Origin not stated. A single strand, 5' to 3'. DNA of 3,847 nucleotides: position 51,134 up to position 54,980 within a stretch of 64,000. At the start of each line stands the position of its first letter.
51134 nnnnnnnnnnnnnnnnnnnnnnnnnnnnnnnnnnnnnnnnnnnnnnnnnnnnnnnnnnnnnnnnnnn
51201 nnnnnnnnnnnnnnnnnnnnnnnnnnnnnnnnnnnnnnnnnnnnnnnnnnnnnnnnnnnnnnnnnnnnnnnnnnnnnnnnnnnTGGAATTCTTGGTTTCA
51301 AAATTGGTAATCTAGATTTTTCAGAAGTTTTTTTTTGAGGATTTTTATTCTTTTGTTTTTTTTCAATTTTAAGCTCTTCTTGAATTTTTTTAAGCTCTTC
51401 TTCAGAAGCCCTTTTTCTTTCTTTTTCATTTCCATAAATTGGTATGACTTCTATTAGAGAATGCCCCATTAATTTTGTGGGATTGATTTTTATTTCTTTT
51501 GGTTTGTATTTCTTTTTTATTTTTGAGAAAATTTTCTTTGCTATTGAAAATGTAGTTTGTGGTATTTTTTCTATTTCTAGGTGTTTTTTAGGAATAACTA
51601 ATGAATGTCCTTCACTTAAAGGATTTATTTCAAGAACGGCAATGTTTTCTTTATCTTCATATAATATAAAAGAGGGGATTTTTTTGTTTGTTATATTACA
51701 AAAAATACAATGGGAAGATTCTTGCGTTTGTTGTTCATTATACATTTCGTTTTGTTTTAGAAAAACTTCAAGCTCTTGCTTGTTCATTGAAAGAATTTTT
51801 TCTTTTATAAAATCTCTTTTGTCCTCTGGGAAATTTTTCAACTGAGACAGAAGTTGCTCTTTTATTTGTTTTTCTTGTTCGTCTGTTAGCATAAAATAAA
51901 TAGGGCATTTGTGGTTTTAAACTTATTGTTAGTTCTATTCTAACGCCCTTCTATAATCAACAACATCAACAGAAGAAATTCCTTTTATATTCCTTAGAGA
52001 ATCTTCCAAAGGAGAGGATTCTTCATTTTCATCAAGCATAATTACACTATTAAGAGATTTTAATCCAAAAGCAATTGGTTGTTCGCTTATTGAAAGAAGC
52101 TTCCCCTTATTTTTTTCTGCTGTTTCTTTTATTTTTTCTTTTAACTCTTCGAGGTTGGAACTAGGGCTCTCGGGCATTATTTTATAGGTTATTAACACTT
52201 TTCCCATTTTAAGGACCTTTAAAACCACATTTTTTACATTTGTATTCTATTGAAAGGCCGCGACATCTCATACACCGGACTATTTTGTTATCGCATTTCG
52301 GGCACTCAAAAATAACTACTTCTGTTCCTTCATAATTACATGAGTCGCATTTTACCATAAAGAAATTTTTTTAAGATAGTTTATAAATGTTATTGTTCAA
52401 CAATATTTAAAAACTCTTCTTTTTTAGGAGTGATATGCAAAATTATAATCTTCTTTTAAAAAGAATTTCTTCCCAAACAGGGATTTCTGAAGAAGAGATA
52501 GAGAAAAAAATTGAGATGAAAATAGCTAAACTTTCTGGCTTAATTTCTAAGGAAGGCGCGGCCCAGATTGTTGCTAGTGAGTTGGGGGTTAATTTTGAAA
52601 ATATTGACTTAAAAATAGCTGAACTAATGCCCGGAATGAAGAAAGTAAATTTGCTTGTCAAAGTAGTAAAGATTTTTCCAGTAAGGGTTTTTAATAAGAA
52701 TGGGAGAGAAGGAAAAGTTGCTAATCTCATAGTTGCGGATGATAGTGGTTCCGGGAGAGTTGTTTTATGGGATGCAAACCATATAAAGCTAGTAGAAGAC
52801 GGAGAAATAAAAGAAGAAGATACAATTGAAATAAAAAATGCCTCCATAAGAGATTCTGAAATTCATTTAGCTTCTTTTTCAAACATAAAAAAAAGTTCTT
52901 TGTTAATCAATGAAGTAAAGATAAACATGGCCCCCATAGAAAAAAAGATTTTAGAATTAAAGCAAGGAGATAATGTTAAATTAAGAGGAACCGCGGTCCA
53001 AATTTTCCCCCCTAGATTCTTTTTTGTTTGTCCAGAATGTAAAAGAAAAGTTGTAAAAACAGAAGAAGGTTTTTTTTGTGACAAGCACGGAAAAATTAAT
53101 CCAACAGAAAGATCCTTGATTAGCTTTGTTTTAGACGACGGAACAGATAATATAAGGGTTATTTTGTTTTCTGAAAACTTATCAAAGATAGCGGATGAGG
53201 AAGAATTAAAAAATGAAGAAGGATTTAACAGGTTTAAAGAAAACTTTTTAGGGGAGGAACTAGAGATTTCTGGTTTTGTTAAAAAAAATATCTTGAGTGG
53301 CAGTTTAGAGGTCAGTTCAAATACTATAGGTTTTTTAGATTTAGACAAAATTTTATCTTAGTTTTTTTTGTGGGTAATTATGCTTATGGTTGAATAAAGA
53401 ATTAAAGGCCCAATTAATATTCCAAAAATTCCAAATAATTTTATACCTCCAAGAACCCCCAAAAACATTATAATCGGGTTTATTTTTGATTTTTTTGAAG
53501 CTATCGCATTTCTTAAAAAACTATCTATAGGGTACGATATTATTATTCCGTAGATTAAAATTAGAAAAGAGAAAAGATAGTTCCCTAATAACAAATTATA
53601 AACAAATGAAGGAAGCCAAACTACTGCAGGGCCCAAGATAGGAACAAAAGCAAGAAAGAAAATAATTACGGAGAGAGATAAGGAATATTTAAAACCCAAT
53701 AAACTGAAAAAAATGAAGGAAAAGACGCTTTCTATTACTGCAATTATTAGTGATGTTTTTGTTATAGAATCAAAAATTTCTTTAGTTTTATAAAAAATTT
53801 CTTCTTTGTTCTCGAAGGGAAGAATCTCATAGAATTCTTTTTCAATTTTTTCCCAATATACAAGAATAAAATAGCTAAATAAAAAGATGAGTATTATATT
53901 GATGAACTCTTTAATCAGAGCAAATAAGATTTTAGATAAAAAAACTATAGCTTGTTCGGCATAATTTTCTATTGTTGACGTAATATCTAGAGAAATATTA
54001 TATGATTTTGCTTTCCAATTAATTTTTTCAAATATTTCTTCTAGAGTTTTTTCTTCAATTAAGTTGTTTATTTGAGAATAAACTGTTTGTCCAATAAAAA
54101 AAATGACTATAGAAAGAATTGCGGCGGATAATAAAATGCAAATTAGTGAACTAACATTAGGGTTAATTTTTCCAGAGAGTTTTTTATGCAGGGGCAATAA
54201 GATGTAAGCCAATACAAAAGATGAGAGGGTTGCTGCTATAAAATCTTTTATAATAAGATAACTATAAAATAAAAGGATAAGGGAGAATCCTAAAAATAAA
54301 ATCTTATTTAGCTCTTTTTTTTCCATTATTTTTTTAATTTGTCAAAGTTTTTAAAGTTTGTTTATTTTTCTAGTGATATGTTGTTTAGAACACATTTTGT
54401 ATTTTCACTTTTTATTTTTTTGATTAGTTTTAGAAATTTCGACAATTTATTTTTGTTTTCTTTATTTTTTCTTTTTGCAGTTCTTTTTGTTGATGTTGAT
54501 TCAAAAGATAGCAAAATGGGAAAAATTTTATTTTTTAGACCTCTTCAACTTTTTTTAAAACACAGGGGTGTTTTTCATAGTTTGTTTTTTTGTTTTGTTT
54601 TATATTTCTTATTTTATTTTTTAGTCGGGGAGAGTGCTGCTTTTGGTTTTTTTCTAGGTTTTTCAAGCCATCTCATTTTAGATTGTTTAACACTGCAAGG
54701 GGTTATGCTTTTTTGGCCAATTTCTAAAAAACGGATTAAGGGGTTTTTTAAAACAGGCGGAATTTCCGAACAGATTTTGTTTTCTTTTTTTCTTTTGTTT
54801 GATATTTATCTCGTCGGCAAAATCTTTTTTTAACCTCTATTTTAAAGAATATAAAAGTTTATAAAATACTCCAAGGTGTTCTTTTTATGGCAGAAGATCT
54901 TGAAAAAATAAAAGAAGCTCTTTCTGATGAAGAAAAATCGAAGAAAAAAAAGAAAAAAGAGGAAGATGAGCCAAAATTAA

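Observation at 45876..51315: Core of an archaeal type IV pilus assembly machine (FlaI-like ATPase, FlaJ/TadC-like platform, FlaK/PibD-like peptidase) with no archaellins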

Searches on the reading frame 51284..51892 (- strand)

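Call 3: search_protein_families(library=pfam, proteins=[window:51284-51892:-], max_evalue=0.01)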
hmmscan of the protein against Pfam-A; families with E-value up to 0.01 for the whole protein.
window:51284-51892:- (203 aa): 2 families
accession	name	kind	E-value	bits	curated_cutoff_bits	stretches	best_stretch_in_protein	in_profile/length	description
PF01230.28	HIT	-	6.3e-10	40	21.5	1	70-136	2-73/98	HIT domain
PF11969.13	DcpS_C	-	1.9e-07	32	24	1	62-133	2-74/114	Scavenger mRNA decapping enzyme C-term binding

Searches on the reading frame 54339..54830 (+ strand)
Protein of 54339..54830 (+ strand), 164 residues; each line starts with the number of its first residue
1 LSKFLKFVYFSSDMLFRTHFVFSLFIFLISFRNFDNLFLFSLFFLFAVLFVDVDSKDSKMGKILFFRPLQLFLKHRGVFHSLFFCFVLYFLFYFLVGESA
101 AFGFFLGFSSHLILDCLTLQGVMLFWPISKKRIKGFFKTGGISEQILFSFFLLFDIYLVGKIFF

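Call 50: search_protein_families(library=pfam, proteins=[window:54339-54830:+], max_evalue=0.01)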
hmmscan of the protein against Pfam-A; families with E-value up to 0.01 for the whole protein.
window:54339-54830:+ (164 aa): 1 family
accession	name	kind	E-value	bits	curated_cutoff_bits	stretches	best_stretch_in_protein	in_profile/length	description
PF04307.19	YdjM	-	1.8e-19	70.3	29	1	14-139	1-130/176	YdjM inner membrane protein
